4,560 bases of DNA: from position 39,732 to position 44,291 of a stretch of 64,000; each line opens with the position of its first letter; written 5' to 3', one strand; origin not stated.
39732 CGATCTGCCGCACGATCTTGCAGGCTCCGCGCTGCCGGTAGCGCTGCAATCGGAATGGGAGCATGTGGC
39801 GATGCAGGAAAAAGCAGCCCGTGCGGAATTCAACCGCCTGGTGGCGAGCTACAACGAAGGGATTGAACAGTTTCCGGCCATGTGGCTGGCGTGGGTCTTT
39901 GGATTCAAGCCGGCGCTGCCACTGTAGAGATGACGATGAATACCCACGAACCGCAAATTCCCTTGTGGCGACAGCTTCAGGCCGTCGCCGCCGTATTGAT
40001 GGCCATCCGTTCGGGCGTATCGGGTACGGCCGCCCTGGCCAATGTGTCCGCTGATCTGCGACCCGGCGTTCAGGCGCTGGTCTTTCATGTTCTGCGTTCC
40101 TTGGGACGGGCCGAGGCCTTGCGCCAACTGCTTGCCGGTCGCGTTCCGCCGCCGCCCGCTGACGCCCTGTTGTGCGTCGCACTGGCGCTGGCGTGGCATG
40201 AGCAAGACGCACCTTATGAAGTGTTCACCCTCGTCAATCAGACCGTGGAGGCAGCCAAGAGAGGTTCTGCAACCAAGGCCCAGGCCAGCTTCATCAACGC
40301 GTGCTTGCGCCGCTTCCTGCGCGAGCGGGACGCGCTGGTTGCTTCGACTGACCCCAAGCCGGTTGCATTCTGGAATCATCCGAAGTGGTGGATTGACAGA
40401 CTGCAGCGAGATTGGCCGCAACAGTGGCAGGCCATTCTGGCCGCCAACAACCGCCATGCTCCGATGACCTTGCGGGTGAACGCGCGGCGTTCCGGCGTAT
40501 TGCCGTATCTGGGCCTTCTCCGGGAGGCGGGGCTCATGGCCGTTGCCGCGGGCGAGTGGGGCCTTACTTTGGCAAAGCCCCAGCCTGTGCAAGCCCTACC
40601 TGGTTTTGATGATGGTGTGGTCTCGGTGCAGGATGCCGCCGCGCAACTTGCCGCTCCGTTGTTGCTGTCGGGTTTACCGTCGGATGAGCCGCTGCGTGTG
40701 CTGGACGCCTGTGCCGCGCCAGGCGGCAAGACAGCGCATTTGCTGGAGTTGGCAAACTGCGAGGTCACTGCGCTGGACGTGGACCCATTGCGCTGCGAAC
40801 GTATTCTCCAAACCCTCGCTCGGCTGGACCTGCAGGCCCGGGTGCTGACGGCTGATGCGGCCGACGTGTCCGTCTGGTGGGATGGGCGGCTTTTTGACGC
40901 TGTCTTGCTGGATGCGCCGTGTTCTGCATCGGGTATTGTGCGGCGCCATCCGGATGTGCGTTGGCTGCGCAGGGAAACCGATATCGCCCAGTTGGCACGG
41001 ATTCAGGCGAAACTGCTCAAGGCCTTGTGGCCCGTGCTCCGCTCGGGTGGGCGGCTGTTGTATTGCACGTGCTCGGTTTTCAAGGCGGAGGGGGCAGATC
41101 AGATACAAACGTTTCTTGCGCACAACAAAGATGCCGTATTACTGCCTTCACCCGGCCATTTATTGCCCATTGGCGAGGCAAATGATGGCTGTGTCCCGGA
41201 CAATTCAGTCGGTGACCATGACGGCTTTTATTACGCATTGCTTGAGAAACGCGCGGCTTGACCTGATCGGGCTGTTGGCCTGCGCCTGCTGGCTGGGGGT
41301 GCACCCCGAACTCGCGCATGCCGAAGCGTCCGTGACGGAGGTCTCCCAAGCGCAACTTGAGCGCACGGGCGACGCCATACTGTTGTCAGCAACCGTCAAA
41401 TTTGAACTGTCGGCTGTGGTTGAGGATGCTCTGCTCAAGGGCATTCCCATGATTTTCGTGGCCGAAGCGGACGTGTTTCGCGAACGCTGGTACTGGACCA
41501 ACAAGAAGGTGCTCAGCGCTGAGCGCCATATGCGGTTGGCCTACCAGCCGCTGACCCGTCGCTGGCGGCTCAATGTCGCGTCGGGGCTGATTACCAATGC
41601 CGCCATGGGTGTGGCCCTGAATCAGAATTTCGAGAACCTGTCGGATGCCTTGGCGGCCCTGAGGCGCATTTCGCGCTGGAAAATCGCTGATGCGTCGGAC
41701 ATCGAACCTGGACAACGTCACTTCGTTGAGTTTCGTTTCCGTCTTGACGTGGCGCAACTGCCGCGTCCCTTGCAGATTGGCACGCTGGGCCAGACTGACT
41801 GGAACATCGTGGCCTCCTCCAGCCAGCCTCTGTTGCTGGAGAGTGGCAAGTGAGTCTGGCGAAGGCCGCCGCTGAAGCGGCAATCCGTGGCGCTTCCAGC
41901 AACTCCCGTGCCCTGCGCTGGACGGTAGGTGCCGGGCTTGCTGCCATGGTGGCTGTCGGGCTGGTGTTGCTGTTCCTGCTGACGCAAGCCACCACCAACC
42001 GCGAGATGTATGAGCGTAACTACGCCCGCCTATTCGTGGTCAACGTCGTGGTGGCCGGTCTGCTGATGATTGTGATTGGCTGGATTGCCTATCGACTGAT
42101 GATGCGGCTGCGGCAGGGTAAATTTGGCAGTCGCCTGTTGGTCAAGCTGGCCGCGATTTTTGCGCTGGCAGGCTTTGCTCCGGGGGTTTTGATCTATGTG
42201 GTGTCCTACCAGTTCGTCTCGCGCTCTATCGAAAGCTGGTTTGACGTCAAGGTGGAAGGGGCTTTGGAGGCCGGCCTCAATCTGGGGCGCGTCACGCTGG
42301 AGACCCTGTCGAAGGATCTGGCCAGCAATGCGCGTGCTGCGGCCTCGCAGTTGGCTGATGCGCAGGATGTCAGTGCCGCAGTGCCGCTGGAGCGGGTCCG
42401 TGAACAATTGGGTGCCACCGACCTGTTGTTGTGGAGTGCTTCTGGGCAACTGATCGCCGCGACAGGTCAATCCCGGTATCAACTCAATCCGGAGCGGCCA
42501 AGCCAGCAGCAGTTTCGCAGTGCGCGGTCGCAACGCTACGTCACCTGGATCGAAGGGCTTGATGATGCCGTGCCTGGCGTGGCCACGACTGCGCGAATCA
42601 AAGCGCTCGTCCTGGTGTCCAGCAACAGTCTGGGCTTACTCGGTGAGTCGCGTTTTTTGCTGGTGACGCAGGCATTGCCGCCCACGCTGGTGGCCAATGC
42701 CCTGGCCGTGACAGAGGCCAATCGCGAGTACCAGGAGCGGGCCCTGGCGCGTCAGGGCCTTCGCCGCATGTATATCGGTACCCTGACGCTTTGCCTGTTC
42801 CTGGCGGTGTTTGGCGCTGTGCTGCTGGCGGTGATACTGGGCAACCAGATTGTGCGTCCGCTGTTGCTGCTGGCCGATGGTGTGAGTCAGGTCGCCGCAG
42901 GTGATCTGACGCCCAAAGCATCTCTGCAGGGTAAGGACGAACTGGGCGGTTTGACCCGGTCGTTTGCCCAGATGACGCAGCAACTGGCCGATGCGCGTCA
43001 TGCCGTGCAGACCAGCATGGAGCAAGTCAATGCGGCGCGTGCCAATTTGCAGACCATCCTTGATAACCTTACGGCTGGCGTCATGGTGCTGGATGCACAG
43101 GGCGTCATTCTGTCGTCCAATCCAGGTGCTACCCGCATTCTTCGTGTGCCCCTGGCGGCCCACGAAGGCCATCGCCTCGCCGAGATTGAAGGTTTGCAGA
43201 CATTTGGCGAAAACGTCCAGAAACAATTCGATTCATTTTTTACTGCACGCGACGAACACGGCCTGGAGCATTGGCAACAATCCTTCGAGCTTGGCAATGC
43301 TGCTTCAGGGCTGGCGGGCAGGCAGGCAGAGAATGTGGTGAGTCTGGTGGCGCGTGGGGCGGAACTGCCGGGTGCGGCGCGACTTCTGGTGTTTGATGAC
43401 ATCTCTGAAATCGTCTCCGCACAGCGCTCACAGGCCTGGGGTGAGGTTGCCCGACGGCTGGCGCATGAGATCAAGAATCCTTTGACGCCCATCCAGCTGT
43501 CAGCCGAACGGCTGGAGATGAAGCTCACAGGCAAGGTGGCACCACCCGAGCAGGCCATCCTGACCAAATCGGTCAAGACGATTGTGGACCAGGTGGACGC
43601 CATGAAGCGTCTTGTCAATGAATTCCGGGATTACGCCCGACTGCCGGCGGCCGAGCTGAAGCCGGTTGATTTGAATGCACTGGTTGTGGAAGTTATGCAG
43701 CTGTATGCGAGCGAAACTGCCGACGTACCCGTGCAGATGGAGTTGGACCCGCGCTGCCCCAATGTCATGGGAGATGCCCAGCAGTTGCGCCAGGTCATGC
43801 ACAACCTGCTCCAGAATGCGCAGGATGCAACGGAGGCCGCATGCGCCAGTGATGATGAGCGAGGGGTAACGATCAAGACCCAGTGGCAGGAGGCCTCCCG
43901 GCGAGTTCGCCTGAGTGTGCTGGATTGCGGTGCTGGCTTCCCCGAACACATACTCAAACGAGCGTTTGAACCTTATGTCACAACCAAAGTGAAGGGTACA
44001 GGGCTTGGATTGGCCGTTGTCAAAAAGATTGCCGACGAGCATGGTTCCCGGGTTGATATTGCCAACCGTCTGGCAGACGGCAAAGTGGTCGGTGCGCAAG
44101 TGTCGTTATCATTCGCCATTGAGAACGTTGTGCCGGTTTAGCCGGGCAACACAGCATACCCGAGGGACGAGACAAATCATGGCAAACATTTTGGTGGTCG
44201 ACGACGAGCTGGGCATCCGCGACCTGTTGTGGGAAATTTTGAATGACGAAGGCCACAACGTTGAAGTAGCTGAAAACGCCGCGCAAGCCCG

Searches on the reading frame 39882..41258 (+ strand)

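Call 70: search_protein_families(library=pfam, proteins=[window:39882-41258:+], max_evalue=0.00001)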
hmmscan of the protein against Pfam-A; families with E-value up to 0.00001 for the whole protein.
window:39882-41258:+ (459 aa): 3 families
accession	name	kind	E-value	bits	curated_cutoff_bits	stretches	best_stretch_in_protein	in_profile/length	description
PF01189.24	Methyltr_RsmB-F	-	4.8e-54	183.5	27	1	272-454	11-198/199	16S rRNA methyltransferase RsmB/F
PF22458.1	RsmF-B_ferredox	-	7.5e-25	87.3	27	1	166-237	1-74/74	Methyltr_RsmF/B-like, ferredoxin-like domain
PF01029.23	NusB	-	5.8e-07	30.4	23.1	1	53-147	38-133/133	NusB family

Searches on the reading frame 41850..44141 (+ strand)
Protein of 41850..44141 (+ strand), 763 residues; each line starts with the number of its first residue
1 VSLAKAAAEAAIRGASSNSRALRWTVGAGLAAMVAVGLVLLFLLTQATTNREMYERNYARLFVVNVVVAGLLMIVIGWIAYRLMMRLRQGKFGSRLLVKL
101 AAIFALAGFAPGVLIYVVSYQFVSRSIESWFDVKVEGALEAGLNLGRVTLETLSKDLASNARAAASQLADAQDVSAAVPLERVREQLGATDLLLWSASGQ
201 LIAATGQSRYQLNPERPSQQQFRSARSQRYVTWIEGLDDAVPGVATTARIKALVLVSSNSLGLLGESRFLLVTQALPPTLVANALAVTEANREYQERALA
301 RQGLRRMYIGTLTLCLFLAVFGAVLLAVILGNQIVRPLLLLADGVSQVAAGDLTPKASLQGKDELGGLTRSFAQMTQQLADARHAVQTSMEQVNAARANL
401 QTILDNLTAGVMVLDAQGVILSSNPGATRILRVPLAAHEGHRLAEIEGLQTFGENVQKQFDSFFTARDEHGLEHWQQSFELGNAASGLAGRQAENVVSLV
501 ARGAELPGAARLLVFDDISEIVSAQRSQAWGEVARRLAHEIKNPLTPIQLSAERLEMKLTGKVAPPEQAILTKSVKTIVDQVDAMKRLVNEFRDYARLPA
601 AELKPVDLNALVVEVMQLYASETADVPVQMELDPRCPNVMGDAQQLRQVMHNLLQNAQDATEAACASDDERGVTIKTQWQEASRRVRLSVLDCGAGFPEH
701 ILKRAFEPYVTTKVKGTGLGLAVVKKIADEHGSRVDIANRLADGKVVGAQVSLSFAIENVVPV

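Call 56: search_protein_families(library=padloc, proteins=[window:41850-44141:+], max_evalue=0.001)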
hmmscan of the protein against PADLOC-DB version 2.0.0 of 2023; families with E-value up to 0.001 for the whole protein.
window:41850-44141:+ (763 aa): 0 families

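Call 70: search_protein_families(library=pfam, proteins=[window:41850-44138:+], max_evalue=0.00001)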
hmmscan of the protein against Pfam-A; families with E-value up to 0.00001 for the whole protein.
window:41850-44138:+ (763 aa): 5 families
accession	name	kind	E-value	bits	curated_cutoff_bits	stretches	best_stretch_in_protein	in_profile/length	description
PF02518.31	HATPase_c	-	1.2e-18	68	26.4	1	641-747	1-103/111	Histidine kinase-, DNA gyrase B-, and HSP90-like ATPase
PF00512.31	HisKA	-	9.2e-13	48.5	26.9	1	531-599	3-64/66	His Kinase A (phospho-acceptor) domain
PF00672.30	HAMP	-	3.7e-11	43.6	25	1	330-380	2-52/53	HAMP domain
PF13581.12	HATPase_c_2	-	2.8e-06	27.8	27.4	0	663-731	46-112/127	Histidine kinase-like ATPase domain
PF19312.4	NtrY_N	-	3.5e-06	27.1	23.2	1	30-172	9-152/291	NtrY N-terminal region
